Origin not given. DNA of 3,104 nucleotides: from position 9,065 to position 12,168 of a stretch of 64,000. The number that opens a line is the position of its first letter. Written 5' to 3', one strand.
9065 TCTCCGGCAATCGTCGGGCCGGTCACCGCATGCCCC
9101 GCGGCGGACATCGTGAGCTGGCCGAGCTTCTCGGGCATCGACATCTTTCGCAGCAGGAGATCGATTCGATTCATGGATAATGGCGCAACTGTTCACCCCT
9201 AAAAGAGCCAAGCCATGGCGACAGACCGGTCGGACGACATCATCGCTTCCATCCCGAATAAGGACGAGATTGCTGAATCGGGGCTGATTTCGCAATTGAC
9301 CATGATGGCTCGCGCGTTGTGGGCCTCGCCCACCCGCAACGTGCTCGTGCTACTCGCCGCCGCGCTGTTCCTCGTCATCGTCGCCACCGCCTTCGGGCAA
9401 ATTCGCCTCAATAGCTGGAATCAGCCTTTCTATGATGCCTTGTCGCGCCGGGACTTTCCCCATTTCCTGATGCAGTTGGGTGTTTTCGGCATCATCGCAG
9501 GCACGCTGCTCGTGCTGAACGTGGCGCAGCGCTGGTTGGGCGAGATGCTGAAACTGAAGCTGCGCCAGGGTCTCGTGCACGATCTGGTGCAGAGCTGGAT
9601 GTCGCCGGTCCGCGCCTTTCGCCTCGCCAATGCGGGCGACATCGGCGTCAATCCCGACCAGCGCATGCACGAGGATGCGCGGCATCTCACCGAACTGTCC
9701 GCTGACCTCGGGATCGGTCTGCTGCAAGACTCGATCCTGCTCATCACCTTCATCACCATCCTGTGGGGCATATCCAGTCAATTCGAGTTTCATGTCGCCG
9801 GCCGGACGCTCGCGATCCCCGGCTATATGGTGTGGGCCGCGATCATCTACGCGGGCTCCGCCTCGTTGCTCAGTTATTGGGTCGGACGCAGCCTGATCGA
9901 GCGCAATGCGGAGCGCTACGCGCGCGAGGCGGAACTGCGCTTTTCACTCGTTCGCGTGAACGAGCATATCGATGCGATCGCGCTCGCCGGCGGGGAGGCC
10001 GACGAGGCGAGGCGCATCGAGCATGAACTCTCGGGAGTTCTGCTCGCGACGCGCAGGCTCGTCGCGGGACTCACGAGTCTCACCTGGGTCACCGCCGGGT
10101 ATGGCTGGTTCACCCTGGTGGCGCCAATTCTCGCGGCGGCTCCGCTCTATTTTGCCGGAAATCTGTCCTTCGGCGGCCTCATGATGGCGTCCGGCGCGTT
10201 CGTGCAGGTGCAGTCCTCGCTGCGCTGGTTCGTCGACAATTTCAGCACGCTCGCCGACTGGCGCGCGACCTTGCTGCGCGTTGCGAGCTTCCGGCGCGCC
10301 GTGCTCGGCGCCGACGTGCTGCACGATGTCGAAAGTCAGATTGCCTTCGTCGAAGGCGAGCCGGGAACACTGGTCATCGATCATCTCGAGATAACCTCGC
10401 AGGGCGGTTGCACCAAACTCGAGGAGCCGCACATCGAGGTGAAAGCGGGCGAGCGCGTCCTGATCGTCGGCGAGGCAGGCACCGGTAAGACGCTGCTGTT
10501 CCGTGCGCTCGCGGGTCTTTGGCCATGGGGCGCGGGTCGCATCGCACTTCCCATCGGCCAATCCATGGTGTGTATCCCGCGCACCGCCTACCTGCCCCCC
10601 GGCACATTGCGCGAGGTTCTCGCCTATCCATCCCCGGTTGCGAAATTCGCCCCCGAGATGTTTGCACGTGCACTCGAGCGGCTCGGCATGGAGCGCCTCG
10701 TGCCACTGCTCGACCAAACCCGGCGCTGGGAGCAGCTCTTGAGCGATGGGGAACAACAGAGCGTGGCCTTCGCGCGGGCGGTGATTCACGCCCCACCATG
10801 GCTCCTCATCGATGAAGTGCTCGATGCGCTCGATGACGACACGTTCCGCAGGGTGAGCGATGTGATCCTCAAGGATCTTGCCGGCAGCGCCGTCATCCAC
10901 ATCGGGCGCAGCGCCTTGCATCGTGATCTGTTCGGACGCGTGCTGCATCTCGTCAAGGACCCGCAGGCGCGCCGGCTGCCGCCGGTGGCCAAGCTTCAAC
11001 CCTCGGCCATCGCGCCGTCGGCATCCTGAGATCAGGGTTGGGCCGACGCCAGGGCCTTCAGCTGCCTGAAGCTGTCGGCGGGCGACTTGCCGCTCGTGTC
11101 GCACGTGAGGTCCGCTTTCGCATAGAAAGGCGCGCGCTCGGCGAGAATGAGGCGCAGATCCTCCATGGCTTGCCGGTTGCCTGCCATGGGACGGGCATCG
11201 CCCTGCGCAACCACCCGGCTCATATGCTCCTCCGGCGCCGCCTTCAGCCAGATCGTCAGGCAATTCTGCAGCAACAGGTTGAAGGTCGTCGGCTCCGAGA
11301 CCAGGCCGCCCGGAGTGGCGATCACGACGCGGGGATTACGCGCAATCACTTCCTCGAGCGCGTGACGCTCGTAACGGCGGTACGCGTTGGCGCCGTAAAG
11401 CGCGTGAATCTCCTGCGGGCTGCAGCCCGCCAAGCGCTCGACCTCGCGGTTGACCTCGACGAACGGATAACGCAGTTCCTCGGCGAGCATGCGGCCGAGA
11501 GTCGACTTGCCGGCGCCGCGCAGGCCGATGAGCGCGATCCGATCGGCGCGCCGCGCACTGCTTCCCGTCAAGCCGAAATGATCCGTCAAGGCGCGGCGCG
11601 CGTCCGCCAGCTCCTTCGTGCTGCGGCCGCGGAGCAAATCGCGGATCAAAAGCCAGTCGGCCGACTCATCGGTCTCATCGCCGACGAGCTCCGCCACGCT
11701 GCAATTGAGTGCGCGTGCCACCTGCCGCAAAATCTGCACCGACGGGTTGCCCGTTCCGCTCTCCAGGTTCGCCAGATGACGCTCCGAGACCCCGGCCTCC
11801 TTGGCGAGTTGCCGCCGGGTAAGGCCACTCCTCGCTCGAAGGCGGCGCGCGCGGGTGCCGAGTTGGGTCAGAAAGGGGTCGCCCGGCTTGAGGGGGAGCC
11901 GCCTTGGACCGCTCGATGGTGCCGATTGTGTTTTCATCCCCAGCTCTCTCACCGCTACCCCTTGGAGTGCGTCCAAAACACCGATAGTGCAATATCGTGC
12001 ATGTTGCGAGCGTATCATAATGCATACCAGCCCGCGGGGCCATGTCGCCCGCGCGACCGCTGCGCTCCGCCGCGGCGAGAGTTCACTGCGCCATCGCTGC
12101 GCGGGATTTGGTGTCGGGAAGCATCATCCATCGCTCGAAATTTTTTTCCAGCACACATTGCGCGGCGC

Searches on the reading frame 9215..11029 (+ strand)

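Call 81: search_protein_families(library=pfam, proteins=[window:9215-11029:+], max_evalue=0.00001)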
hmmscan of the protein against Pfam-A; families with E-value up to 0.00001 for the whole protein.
window:9215-11029:+ (604 aa): 3 families
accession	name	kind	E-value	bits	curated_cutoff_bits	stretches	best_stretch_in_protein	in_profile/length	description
PF06472.20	ABC_membrane_2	-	1.5e-32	113.5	24.4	1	45-285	14-240/269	ABC transporter transmembrane region 2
PF05992.17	SbmA_BacA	-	1.2e-18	68.1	24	1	61-361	25-312/315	SbmA/BacA-like family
PF00005.33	ABC_tran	-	1e-13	52.5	25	1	405-535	4-135/137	ABC transporter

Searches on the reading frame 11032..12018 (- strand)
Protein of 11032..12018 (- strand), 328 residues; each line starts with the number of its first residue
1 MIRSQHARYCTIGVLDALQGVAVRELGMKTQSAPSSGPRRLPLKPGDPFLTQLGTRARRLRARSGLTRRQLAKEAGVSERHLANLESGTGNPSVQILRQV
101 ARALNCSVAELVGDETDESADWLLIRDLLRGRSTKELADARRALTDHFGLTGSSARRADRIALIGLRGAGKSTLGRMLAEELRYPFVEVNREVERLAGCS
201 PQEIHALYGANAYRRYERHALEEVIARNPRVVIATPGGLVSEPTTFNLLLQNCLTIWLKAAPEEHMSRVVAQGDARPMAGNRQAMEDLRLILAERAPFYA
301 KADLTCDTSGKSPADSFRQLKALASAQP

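Call 81: search_protein_families(library=pfam, proteins=[window:11032-12018:-], max_evalue=0.00001)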
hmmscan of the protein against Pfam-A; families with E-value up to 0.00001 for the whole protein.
window:11032-12018:- (328 aa): 6 families
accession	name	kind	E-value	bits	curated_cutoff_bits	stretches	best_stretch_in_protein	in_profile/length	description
PF01202.28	SKI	-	2.1e-36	125.9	22.1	1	167-320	1-154/159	Shikimate kinase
PF01381.28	HTH_3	-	1.5e-14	54.2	23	1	58-111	2-55/55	Helix-turn-helix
PF13560.12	HTH_31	-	1.7e-12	47.9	27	1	52-111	1-61/64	Helix-turn-helix domain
PF13443.12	HTH_26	-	5.7e-08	33.3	22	1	58-117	3-63/63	Cro/C1-type HTH DNA-binding domain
PF13671.12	AAA_33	-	2e-07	31.8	27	1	161-281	2-129/143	AAA domain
PF13238.12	AAA_18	-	7.7e-07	30.1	29.4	1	161-279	1-118/128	AAA domain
